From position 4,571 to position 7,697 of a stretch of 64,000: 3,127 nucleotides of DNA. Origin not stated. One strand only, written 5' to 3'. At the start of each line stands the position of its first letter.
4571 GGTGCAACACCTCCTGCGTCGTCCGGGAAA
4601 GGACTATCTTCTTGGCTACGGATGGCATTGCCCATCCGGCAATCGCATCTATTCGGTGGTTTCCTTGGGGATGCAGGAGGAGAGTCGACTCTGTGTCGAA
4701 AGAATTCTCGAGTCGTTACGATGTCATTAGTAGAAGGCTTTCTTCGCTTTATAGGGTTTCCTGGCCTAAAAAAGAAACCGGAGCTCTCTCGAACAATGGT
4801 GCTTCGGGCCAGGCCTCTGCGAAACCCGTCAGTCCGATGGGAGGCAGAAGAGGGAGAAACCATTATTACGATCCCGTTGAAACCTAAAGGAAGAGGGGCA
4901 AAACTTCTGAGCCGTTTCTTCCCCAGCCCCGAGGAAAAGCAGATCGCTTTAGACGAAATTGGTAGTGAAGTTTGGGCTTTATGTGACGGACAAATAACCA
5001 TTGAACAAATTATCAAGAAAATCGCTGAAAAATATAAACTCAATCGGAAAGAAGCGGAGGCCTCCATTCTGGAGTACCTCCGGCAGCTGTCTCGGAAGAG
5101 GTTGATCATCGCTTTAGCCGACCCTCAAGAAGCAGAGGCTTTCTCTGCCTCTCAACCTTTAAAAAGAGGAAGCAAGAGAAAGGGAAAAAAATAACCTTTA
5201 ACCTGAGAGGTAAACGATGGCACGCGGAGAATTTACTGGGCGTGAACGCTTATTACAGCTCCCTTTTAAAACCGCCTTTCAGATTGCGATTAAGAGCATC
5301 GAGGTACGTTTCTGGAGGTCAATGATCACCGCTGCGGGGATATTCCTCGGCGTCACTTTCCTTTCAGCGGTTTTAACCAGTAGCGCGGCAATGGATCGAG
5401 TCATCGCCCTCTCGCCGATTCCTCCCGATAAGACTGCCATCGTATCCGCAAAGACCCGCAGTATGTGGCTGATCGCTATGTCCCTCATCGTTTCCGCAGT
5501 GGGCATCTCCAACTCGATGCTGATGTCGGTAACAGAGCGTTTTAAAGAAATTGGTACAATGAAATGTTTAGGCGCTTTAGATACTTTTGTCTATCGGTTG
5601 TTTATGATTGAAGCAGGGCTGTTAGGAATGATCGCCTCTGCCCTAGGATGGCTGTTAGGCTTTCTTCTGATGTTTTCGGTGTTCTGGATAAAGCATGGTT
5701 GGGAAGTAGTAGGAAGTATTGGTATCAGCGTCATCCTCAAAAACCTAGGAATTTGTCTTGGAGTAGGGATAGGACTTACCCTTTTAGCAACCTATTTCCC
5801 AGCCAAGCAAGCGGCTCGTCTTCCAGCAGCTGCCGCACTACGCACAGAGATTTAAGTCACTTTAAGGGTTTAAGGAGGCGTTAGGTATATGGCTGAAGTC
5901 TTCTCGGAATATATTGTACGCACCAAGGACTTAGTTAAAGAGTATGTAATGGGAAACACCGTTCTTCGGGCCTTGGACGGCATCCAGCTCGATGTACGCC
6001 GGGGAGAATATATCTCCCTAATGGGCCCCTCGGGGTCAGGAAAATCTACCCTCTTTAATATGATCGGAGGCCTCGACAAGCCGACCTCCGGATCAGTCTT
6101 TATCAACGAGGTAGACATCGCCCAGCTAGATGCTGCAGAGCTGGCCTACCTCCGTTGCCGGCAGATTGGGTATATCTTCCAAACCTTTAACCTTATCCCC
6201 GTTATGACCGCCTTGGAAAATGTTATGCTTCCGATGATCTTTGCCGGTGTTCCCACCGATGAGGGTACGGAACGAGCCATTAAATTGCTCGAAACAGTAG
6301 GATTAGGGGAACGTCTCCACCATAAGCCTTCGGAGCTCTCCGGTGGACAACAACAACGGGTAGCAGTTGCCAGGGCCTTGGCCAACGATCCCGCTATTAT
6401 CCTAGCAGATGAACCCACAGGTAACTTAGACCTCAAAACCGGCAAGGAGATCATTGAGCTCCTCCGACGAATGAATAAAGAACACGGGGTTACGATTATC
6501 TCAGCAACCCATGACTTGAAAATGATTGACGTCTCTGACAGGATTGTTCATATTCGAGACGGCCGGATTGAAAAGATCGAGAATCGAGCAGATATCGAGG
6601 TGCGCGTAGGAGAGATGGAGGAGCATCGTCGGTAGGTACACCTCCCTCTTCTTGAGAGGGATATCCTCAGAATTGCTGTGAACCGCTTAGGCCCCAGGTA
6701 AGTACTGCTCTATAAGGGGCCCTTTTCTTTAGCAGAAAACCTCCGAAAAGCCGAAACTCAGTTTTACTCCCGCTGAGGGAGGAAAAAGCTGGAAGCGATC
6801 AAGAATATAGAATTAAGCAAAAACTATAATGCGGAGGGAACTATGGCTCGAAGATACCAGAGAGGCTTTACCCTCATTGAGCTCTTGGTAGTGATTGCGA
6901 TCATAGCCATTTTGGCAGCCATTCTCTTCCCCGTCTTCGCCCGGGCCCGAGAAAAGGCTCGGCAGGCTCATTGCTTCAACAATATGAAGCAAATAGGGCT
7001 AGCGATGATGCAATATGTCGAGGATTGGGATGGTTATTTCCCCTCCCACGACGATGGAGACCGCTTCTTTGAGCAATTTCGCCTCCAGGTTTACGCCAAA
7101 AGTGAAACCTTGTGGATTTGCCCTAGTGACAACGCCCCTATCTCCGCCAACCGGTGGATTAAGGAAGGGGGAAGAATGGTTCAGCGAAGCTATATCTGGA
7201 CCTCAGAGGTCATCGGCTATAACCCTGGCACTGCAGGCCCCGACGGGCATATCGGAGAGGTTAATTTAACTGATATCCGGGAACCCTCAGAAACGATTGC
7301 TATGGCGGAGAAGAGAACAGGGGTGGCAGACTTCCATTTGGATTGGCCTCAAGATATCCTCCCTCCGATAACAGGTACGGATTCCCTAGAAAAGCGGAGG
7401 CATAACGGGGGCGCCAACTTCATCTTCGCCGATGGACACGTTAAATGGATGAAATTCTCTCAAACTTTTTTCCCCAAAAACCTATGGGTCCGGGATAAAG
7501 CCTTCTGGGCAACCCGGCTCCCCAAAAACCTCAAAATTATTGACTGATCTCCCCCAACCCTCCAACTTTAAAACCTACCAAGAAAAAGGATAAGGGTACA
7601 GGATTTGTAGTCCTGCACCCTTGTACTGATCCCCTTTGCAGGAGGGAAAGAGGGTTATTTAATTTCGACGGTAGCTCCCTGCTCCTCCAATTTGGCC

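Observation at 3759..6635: Orphan PqqD/RRE-like protein with a duplicated hypothetical protein and FtsX/ABC exporter, but no recognisable RiPP tailoring enzyme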

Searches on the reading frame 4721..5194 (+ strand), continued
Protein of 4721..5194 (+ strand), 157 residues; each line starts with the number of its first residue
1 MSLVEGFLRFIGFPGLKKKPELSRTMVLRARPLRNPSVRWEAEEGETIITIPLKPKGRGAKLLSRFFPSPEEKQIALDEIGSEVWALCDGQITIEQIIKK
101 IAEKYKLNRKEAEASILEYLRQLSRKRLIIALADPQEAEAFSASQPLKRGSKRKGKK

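Call 85: search_solved_structures(query=L014:2392-3354:+, max_evalue=0.1, show_alignments=2)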
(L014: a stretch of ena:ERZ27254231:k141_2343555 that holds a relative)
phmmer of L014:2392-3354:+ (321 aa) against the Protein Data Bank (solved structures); distinct sequences matched with E-value up to 0.1: 9.
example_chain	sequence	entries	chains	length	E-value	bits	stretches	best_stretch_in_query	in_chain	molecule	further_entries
2anp_A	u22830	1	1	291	1.2e-06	31.2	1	76-141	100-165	leucyl aminopeptidase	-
3b3t_A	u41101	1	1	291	1.2e-05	27.9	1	76-141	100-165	Bacterial leucyl aminopeptidase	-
3b3v_A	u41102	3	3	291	1.5e-05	27.6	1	76-141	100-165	Bacterial leucyl aminopeptidase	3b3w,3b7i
1amp_A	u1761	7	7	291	1.5e-05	27.6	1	76-141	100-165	AMINOPEPTIDASE | PROTEIN (AMINOPEPTIDASE) | BACTERIAL LEUCYL AMINOPEPTIDASE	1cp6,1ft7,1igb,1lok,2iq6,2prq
3b35_A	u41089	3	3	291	1.6e-05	27.6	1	76-141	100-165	Bacterial leucyl aminopeptidase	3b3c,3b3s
1rtq_A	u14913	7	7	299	1.6e-05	27.6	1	76-141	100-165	Bacterial leucyl aminopeptidase | Aminopeptidase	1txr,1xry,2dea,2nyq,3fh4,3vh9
3iib_A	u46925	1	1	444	0.0048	19.4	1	11-147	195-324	Peptidase M28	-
7tm3_7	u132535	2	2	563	0.0089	18.5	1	70-146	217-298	Nicalin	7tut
4twe_A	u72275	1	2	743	0.059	15.9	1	41-146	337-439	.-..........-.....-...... acidic dipeptidase-like protein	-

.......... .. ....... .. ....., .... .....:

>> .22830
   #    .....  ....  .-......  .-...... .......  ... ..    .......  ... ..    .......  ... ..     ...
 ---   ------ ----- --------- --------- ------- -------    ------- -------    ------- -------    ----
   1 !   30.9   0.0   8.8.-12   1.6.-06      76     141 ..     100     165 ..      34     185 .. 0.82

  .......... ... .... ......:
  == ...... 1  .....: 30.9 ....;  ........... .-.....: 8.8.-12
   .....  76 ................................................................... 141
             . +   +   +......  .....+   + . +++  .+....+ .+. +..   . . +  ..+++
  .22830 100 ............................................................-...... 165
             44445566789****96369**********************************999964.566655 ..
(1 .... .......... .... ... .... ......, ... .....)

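Call 92: search_protein_families(library=padloc, proteins=[window:4721-5194:+], max_evalue=0.01)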
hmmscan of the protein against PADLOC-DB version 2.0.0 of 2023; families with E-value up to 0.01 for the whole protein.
window:4721-5194:+ (157 aa): 0 families

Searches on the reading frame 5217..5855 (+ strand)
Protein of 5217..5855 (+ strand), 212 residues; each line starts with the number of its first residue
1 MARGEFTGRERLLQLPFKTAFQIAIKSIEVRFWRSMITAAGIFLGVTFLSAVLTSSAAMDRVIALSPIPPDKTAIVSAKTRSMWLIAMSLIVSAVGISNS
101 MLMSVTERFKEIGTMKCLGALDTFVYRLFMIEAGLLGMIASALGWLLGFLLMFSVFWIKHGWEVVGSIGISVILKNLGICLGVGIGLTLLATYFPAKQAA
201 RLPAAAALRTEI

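Call 3: search_protein_families(library=pfam, proteins=[window:5217-5855:+], max_evalue=1)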
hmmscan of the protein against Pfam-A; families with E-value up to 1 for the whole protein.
window:5217-5855:+ (212 aa): 2 families
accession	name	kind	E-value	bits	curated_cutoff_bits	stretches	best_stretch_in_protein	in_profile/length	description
PF02687.27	FtsX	-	2.2e-17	63.6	25.5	1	85-203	3-119/120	FtsX-like permease C-terminal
PF08566.15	Pam17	-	0.93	9.8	25.4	1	79-160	29-101/165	Mitochondrial import protein Pam17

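Call 4: search_protein_families(library=ncbifam, proteins=[window:5217-5855:+], max_evalue=1)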
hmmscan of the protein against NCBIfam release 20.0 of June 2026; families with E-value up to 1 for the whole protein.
window:5217-5855:+ (212 aa): 11 families
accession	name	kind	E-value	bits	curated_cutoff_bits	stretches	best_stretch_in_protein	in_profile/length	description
NF007826.0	PRK10535.1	equivalog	3.9e-14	51.8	966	1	86-209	529-646/648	macrolide ABC transporter ATP-binding protein/permease MacB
TIGR02212.1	lolCE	equivalog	7.4e-12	44.9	362.45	1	81-211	266-411/411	lipoprotein-releasing ABC transporter permease subunit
TIGR03434.1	ADOP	subfamily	5.2e-08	31.5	622.3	1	87-211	686-803/803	ADOP family duplicated permease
NF038347.1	FtsX_Gpos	exception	1.1e-07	31.5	225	1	79-147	168-236/296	permease-like cell division protein FtsX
TIGR00439.2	FtsX_Gneg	equivalog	1.5e-07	30.9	255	1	74-192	161-283/292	permease-like cell division protein FtsX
NF008357.0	PRK11146.1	exception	3.7e-06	26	439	1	81-208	269-411/414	lipoprotein-releasing ABC transporter permease subunit LolE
NF038346.1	FtsX_actino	exception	5.3e-06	26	250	1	78-194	179-300/308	permease-like cell division protein FtsX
TIGR02213.1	lolE_release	exception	5.6e-06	25.5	540.35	1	81-208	266-408/411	lipoprotein-releasing ABC transporter permease subunit LolE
NF008076.0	PRK10814.1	exception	0.00032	19.8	473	1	85-211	270-399/399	lipoprotein-releasing ABC transporter permease subunit LolC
TIGR01185.1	devC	equivalog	0.0084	15.1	290.35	1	87-152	266-331/380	ABC transporter permease DevC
NF041554.1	SA1362_fam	subfamily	0.066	13.4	42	1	84-132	3-51/70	SA1362 family protein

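Call 92: search_protein_families(library=padloc, proteins=[window:5217-5855:+], max_evalue=0.01)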
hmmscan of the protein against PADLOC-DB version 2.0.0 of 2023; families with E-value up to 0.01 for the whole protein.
window:5217-5855:+ (212 aa): 2 families
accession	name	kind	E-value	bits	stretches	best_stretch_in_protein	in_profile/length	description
PDLC01991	CARF_m8--CARF_LolE_TM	-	2.2e-11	40.6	1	88-158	442-510/810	-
PDLC01990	CARF_m8--CARF_Beta-galactosidase_LolE_TM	-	7.6e-09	31.4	1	88-202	1418-1528/1791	-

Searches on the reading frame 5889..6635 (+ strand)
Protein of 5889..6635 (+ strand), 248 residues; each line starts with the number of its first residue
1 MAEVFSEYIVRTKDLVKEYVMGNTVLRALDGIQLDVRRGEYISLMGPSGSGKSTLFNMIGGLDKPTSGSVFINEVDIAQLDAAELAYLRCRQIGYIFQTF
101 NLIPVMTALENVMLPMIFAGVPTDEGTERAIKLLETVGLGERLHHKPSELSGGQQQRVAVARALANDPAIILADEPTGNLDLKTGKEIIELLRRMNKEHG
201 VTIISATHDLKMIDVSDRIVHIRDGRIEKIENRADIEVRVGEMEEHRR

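Call 3: search_protein_families(library=pfam, proteins=[window:5889-6635:+], max_evalue=1)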
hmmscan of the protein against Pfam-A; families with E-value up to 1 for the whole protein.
window:5889-6635:+ (248 aa): 12 families
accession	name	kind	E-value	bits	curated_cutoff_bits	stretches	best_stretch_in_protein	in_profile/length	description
PF00005.33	ABC_tran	-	2.4e-35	122.5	25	1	29-177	1-136/137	ABC transporter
PF02463.25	SMC_N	-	1.7e-05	24.8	40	1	146-223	133-212/220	RecF/RecN/SMC N terminal domain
PF13304.12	AAA_21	-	2.1e-05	25.2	27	1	147-214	235-304/304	AAA domain, putative AbiEii toxin, Type IV TA system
PF13555.12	AAA_29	-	0.0008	19.5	27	1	30-56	13-39/61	P-loop containing region of AAA domain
PF03193.22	RsgA_GTPase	-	0.0033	17.7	30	1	37-61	105-128/174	RsgA GTPase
PF13401.12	AAA_22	-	0.0057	17.4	27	1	41-89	7-33/130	AAA domain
PF01926.29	MMR_HSR1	-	0.0081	16.7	21.9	1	42-61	2-21/113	50S ribosome-binding GTPase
PF13191.12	AAA_16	-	0.018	16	32.6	1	28-57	11-42/167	AAA ATPase domain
PF00004.35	AAA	-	0.046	14.6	21.2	0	44-59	3-18/131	ATPase family associated with various cellular activities (AAA)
PF13481.12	AAA_25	-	0.056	13.5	27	1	36-55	30-49/195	AAA domain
PF25199.1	nSTAND_NTPase5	-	0.067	13.5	34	0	36-56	38-58/145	Novel STAND NTPase 5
PF02492.25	cobW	-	0.094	12.7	20.7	1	43-85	4-47/180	CobW/HypB/UreG, nucleotide-binding domain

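Call 4: search_protein_families(library=ncbifam, proteins=[window:5889-6635:+], max_evalue=1)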
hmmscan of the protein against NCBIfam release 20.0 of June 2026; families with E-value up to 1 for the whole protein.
window:5889-6635:+ (248 aa): 195 families (the best 25 are shown)
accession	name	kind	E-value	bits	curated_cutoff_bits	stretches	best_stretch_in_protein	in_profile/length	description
TIGR02211.1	LolD_lipo_ex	equivalog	4.7e-72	242.1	307.75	1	9-228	1-220/221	lipoprotein-releasing ABC transporter ATP-binding protein LolD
NF007826.0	PRK10535.1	equivalog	2e-66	224.6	966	1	10-231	5-225/648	macrolide ABC transporter ATP-binding protein/permease MacB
NF007879.0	PRK10584.1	equivalog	2.6e-66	223.6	336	1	6-228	3-225/228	putative ABC transporter ATP-binding protein YbbA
NF008639.0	PRK11629.1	equivalog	3.3e-65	219.8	360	1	8-228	5-225/234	lipoprotein-releasing ABC transporter ATP-binding protein LolD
NF038007.1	ABC_ATP_DarD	equivalog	4.3e-65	219.2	375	1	14-227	6-218/218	darobactin export ABC transporter ATP-binding protein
TIGR02982.1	heterocyst_DevA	subfamily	8.5e-65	218.4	295.8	1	10-228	2-220/220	ABC exporter ATP-binding subunit, DevA family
TIGR02673.1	FtsE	equivalog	2.2e-62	210.5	264.85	1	10-226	2-214/214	cell division ATP-binding protein FtsE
TIGR03608.1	L_ocin_972_ABC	subfamily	4.1e-58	196.2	254.85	1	27-222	12-206/206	putative bacteriocin export ABC transporter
TIGR01186.1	proV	subfamily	4.4e-57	193.9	326.6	1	28-233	8-214/363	betaine/proline/choline family ABC transporter ATP-binding protein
TIGR02315.1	ABC_phnC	equivalog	1e-56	192.1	266.1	1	10-227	2-224/243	phosphonate ABC transporter ATP-binding protein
NF040933.2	ABC_arch_GlcV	equivalog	3.1e-54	184.2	450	1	10-236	3-229/357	glucose ABC transporter ATP-binding protein GlcV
TIGR02314.1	ABC_MetN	equivalog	1.3e-52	178.9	499.7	1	11-227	3-219/343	methionine ABC transporter ATP-binding protein MetN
NF006987.0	PRK09452.1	equivalog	6.5e-52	176.5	482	1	7-233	15-232/378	spermidine/putrescine ABC transporter ATP-binding protein PotA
TIGR03265.1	PhnT2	equivalog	3.7e-51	174.4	457.7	1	25-234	16-220/353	putative 2-aminoethylphosphonate ABC transporter ATP-binding protein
NF007027.0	PRK09493.1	equivalog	4.4e-51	173.5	379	1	26-229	14-216/240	glutamine ABC transporter ATP-binding protein GlnQ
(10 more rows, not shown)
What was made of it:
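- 5889..6635 (+): ABC ATPase of the LolD/MacB/FtsE type. Walker A, signature, Walker B and H-loop motifs are all intact. LolD model E=4.7e-72 and MacB N-terminal model E=2e-66 (calls 3, 4).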

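Call 92: search_protein_families(library=padloc, proteins=[window:5889-6635:+], max_evalue=0.01)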
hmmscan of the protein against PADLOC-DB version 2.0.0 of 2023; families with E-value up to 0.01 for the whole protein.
window:5889-6635:+ (248 aa): 13 families
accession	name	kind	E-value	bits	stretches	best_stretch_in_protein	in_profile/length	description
PDLC04135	mad3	-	3.3e-32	110.4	2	140-230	254-348/374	mads_3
PDLC04140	mad8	-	1.1e-09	36.3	1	28-214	16-238/314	mads_8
PDLC04164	AriA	-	2.1e-07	28.8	1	164-212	189-235/253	-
PDLC02914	ATPase-Toprim_I-B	-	9.1e-07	26.4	1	151-218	186-253/443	-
PDLC02980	AriA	-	4.3e-06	24.9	1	148-214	236-304/304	-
PDLC02335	AbiLi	-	1.2e-05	22.5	1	150-219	176-243/326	AbiLi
PDLC03865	LmuB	-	0.00042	16.6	0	161-209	920-974/1007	-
PDLC04213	HEC-02A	-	0.0005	17.7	1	164-212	229-275/337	-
PDLC00289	PtuA1|PtuA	-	0.0016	15.6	0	149-213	227-292/404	AAA ATPase domain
PDLC00303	PtuA1|PtuA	-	0.0037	14.4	0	166-208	235-277/386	AAA ATPase domain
PDLC00518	JetC1|JetC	-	0.0045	12.9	0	44-59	44-59/1112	DUF3584 domain; MukB-like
PDLC02781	SspC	-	0.0065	12.2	1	11-69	11-72/1104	SspC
PDLC04182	HEC-01A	-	0.0089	13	0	43-62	35-54/406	-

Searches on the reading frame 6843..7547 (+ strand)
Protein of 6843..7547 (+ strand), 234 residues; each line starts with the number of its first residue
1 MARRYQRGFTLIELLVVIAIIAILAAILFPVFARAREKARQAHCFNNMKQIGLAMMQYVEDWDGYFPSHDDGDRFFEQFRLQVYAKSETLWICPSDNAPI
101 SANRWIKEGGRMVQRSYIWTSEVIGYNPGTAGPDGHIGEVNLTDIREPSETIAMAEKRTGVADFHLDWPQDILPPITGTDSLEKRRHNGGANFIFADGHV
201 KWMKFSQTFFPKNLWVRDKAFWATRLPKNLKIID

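Call 3: search_protein_families(library=pfam, proteins=[window:6843-7547:+], max_evalue=1)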
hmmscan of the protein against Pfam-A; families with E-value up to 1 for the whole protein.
window:6843-7547:+ (234 aa): 5 families
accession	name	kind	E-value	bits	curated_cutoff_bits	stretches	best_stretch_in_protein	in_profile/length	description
PF07596.16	SBP_bac_10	-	5.5e-14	53.3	23.3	2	34-75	2-42/268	Protein of unknown function (DUF1559)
PF07963.17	N_methyl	-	2e-11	43.4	21.2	1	3-29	1-27/27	Prokaryotic N-terminal methylation motif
PF22859.1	IBIN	-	0.1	12.9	27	1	59-79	21-41/41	Induced by infection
PF06024.17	Orf78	-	0.17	12.7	29.4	1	10-41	64-95/101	Orf78 (ac78)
PF13301.11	DUF4079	-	0.21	12.2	31.4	1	17-58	90-131/141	Protein of unknown function (DUF4079)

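Call 4: search_protein_families(library=ncbifam, proteins=[window:6843-7547:+], max_evalue=1)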
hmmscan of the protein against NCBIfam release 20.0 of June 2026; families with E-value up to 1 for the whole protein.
window:6843-7547:+ (234 aa): 22 families
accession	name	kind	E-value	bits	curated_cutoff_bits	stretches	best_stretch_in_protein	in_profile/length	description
NF041775.1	typeIV_PilA_Myxo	equivalog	7.5e-10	39.1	400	1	6-65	10-69/214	type IV pilin protein PilA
TIGR02532.1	IV_pilin_GFxxxE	domain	1.2e-09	37.6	16.3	1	6-28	1-23/24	prepilin-type N-terminal cleavage/methylation domain-containing protein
TIGR01710.1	typeII_sec_gspG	equivalog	2e-09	37.6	88.85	1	7-72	1-65/134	type II secretion system major pseudopilin GspG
NF007862.0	PRK10574.1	equivalog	1.5e-08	34.9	138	1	5-40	3-38/145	prepilin peptidase-dependent pilin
TIGR04294.2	pre_pil_HX9DG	domain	1.7e-08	33.9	19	1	186-204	4-22/22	H-X9-DG-CTERM domain-containing protein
TIGR01708.2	typeII_sec_gspH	equivalog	2.1e-07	31.1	80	1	6-40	1-37/169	type II secretion system minor pseudopilin GspH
NF040999.1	pilin_ComGC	equivalog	2.7e-06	27.5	75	1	7-51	2-46/84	competence type IV pilus major pilin ComGC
NF041013.1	T4P_ComGE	equivalog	2.4e-05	24.4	49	1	6-43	3-40/83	competence type IV pilus minor pilin ComGE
NF007800.0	PRK10506.1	equivalog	9.9e-05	22.2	158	1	4-40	6-42/163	prepilin peptidase-dependent protein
NF040982.1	ComGD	equivalog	0.0001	22.7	70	1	6-50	1-45/139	competence type IV pilus minor pilin ComGD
TIGR02596.1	TIGR02596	subfamily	0.00018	21.6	70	1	9-35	1-27/196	Verru_Chthon cassette protein D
TIGR01711.1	gspJ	equivalog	0.00077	19.3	64.85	1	7-36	1-30/192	type II secretion system minor pseudopilin GspJ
TIGR02599.1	TIGR02599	subfamily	0.0016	17.7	256.5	1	8-43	1-36/361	Verru_Chthon cassette protein C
TIGR01707.1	gspI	equivalog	0.0019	18.6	44.35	1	8-37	1-30/101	type II secretion system minor pseudopilin GspI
NF047828.1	T3SSXpsI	equivalog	0.0021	18.1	150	1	6-43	1-38/132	type II secretion system protein XpsI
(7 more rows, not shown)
